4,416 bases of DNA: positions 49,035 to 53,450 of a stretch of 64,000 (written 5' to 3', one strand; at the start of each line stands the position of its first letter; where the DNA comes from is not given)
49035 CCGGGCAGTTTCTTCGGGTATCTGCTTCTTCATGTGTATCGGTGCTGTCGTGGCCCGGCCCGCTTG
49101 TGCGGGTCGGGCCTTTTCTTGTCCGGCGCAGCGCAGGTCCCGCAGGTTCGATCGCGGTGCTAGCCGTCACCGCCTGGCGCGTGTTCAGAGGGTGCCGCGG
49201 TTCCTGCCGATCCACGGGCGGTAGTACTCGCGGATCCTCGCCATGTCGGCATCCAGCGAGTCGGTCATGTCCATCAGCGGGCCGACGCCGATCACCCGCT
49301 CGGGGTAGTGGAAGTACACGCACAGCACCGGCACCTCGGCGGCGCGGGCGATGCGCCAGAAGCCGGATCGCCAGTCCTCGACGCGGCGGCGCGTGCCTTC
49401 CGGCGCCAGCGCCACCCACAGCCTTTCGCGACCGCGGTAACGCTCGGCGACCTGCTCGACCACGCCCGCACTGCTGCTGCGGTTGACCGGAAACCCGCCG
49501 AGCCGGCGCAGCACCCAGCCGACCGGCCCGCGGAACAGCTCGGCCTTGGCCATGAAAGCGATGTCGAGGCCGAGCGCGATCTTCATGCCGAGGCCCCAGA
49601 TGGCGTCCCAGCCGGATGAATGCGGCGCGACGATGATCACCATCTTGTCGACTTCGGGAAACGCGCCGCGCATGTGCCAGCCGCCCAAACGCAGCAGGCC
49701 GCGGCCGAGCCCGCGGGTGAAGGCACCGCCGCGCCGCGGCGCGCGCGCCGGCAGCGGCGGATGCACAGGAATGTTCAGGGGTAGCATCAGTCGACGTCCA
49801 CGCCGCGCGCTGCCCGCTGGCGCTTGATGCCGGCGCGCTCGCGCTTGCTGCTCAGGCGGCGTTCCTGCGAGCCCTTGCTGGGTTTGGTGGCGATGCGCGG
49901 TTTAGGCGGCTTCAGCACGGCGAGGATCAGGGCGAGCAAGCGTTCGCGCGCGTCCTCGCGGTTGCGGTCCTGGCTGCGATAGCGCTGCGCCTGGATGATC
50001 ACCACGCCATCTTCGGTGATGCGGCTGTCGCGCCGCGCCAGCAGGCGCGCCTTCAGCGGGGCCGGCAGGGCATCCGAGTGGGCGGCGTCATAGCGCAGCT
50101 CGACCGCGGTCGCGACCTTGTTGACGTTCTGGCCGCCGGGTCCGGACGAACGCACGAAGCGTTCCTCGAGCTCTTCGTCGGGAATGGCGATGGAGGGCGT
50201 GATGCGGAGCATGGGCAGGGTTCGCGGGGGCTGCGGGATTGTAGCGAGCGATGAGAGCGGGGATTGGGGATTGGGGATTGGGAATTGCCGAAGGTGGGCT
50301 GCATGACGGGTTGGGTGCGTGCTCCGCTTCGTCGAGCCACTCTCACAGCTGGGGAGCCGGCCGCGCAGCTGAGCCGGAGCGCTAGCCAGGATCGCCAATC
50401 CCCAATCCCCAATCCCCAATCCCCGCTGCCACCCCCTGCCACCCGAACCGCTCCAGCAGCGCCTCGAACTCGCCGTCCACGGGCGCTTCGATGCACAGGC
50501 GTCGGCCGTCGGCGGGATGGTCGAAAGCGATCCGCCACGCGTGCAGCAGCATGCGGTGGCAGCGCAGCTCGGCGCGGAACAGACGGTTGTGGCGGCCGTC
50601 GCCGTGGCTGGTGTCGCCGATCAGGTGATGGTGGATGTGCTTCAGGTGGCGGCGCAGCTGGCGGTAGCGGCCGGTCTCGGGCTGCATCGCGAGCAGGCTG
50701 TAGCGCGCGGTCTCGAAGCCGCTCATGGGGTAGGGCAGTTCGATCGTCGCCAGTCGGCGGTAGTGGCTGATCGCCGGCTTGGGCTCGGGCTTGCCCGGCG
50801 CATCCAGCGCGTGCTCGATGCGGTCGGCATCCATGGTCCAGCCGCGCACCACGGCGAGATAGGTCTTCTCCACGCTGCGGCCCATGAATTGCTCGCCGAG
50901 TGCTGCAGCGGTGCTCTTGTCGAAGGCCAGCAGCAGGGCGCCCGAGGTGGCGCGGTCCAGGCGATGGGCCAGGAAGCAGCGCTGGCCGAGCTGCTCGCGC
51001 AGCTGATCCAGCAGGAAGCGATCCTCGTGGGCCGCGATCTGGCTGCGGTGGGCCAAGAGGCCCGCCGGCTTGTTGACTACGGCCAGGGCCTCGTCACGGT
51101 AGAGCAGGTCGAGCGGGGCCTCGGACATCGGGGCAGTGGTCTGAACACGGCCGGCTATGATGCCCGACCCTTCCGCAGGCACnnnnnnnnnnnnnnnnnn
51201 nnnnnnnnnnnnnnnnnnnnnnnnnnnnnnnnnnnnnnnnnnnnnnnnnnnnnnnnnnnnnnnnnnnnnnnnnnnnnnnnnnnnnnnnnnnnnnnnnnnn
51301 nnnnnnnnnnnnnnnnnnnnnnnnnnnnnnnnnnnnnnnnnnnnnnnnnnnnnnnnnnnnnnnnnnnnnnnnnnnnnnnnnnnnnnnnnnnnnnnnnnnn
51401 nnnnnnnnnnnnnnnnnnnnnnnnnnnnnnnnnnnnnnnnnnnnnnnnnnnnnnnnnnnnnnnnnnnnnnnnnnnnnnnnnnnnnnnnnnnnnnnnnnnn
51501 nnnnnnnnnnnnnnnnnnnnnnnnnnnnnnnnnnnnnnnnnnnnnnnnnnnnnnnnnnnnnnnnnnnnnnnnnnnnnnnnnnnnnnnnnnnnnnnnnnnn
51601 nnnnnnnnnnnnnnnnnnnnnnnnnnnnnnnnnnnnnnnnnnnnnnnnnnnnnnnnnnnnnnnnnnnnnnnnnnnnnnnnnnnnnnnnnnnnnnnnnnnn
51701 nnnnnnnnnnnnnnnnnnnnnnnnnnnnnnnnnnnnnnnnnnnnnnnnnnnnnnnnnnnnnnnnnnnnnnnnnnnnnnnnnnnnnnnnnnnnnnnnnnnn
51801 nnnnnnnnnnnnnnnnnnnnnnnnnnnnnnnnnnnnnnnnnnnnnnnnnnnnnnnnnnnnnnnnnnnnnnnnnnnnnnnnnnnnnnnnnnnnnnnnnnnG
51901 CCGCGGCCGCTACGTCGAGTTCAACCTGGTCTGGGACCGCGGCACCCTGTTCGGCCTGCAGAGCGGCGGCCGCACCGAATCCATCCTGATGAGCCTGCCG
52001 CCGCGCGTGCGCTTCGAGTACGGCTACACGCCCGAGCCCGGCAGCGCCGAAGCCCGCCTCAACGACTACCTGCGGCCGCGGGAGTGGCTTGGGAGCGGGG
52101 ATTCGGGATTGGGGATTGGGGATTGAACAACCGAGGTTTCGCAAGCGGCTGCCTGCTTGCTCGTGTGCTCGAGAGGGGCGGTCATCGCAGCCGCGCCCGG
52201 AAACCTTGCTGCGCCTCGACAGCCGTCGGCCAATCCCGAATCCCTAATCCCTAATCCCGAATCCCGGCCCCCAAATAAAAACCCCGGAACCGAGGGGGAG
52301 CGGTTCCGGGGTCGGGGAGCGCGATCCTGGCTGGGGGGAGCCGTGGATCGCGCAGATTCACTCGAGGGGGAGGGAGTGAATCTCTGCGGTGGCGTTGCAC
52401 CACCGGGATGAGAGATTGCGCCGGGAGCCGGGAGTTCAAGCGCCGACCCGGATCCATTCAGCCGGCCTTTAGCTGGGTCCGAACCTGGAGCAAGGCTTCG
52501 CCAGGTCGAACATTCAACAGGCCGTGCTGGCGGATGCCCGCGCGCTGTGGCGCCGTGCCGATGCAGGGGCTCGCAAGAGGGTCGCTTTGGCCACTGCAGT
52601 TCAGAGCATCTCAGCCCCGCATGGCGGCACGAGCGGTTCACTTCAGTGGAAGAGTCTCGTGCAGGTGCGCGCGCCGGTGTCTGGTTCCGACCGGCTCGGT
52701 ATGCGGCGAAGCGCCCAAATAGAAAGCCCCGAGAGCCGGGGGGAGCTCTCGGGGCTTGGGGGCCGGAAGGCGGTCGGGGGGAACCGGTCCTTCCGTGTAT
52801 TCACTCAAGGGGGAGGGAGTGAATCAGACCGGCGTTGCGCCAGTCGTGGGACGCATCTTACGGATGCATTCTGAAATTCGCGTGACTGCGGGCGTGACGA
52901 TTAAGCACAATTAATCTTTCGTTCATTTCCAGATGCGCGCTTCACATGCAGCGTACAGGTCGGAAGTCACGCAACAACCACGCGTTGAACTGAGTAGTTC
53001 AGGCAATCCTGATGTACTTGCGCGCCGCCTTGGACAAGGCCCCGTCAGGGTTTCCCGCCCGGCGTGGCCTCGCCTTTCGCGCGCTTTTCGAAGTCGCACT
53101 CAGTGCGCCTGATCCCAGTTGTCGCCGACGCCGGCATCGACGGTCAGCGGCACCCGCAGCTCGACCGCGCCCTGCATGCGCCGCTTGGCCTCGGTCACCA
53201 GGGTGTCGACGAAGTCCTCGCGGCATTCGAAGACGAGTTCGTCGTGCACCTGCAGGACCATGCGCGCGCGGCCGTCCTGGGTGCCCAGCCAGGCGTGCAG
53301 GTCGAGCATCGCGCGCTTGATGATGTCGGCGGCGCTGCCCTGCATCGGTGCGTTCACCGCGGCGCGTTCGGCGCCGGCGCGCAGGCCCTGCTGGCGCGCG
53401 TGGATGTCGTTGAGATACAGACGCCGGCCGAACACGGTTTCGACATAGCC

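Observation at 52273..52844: Tandem pair of paralogous four-hairpin sRNAs with rewritten stems and conserved C-rich loops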

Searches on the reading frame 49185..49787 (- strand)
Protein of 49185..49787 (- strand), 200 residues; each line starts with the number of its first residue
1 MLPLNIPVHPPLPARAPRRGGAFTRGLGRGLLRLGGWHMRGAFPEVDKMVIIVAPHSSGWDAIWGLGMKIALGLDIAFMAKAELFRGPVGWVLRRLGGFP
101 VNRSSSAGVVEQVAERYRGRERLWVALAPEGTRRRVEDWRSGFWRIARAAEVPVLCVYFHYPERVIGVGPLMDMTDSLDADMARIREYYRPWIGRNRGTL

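Call 33: search_protein_families(library=pfam, proteins=[window:49185-49787:-], max_evalue=0.01)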
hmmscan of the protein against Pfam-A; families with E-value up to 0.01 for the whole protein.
window:49185-49787:- (200 aa): 1 family
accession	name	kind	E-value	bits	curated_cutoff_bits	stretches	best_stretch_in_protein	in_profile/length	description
PF01553.26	Acyltransferase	-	2.8e-14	53.5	23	1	47-158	13-130/132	Acyltransferase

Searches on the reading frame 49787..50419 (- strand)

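Call 33: search_protein_families(library=pfam, proteins=[window:49787-50419:-], max_evalue=0.01)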
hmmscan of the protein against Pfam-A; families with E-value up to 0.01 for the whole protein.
window:49787-50419:- (210 aa): 1 family
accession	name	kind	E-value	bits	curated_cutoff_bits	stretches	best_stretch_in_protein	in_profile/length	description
PF00472.26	RF-1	-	2.1e-22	79.7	35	1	76-202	4-116/116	RF-1 domain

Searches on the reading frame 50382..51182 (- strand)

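Call 33: search_protein_families(library=pfam, proteins=[window:50382-51182:-], max_evalue=0.01)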
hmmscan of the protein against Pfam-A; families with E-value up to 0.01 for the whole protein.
window:50382-51182:- (266 aa): 1 family
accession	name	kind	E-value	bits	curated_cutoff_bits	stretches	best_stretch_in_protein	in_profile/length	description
PF00849.27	PseudoU_synth_2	-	1.6e-29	103.5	26.8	1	33-182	2-152/152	RNA pseudouridylate synthase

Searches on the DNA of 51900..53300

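Call 4: search_rna_families(source=window, start=51900, end=53300, threshold=evalue, max_evalue=10, show_alignments=5)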
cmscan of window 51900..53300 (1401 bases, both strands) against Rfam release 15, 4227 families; matches with E-value up to 10: 17.
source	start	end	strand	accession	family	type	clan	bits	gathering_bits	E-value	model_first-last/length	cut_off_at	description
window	52275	52396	-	RF02232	sX13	Gene; sRNA;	-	37.9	50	2.9e-05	1-115/115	no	Xanthomonadaceae sRNA sX13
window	52276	52389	-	RF02344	ar14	Gene; sRNA;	-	37.2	58.8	5.8e-05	1-123/123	no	Alphaproteobacterial ar14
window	52720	52836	-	RF02232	sX13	Gene; sRNA;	-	35.5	50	0.0001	1-115/115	no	Xanthomonadaceae sRNA sX13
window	52721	52830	-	RF02344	ar14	Gene; sRNA;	-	35.3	58.8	0.00015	1-123/123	no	Alphaproteobacterial ar14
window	52090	52273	-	RF04159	MIR1437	Gene; miRNA;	-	29.5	168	0.012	1-192/192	no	MIR1437 microRNA precursor family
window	52091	52272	+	RF04159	MIR1437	Gene; miRNA;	-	28.8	168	0.017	1-192/192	no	MIR1437 microRNA precursor family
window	52708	52759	-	RF02833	Scr3202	Gene; sRNA;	-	23.9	52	0.84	1-95/95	no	Streptomyces RNA 3202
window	52276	52355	-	RF02833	Scr3202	Gene; sRNA;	-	23.6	52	0.98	1-95/95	no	Streptomyces RNA 3202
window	52100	52266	+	RF00102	VA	Gene;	-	19.7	62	2.2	1-159/159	no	VA RNA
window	52721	52796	-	RF01812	Pxr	Gene; sRNA;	-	18.4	80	2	1-109/109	no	Pxr regulatory sRNA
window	52890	52942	+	RF00160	snoZ159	Gene; snRNA; snoRNA; CD-box;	CL00065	16.9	39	7.7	1-86/86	no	Small nucleolar RNA Z159/U59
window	52264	52322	-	RF04274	mir-9223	Gene; miRNA;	-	16.6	53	4.3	1-76/76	no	mir-9223 microRNA precursor family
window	52274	52352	-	RF01719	Pseudomon-1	Gene; sRNA;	-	16.5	50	2.9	34-108/116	no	Pseudomon-1/ErsA RNA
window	52724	52757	-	RF00262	sar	Gene; antisense;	-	16.5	43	4.6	34-63/68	no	sar RNA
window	53146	53185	-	RF03390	mir-2450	Gene; miRNA;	-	16.3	59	7.7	1-73/73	no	mir-2450 microRNA precursor family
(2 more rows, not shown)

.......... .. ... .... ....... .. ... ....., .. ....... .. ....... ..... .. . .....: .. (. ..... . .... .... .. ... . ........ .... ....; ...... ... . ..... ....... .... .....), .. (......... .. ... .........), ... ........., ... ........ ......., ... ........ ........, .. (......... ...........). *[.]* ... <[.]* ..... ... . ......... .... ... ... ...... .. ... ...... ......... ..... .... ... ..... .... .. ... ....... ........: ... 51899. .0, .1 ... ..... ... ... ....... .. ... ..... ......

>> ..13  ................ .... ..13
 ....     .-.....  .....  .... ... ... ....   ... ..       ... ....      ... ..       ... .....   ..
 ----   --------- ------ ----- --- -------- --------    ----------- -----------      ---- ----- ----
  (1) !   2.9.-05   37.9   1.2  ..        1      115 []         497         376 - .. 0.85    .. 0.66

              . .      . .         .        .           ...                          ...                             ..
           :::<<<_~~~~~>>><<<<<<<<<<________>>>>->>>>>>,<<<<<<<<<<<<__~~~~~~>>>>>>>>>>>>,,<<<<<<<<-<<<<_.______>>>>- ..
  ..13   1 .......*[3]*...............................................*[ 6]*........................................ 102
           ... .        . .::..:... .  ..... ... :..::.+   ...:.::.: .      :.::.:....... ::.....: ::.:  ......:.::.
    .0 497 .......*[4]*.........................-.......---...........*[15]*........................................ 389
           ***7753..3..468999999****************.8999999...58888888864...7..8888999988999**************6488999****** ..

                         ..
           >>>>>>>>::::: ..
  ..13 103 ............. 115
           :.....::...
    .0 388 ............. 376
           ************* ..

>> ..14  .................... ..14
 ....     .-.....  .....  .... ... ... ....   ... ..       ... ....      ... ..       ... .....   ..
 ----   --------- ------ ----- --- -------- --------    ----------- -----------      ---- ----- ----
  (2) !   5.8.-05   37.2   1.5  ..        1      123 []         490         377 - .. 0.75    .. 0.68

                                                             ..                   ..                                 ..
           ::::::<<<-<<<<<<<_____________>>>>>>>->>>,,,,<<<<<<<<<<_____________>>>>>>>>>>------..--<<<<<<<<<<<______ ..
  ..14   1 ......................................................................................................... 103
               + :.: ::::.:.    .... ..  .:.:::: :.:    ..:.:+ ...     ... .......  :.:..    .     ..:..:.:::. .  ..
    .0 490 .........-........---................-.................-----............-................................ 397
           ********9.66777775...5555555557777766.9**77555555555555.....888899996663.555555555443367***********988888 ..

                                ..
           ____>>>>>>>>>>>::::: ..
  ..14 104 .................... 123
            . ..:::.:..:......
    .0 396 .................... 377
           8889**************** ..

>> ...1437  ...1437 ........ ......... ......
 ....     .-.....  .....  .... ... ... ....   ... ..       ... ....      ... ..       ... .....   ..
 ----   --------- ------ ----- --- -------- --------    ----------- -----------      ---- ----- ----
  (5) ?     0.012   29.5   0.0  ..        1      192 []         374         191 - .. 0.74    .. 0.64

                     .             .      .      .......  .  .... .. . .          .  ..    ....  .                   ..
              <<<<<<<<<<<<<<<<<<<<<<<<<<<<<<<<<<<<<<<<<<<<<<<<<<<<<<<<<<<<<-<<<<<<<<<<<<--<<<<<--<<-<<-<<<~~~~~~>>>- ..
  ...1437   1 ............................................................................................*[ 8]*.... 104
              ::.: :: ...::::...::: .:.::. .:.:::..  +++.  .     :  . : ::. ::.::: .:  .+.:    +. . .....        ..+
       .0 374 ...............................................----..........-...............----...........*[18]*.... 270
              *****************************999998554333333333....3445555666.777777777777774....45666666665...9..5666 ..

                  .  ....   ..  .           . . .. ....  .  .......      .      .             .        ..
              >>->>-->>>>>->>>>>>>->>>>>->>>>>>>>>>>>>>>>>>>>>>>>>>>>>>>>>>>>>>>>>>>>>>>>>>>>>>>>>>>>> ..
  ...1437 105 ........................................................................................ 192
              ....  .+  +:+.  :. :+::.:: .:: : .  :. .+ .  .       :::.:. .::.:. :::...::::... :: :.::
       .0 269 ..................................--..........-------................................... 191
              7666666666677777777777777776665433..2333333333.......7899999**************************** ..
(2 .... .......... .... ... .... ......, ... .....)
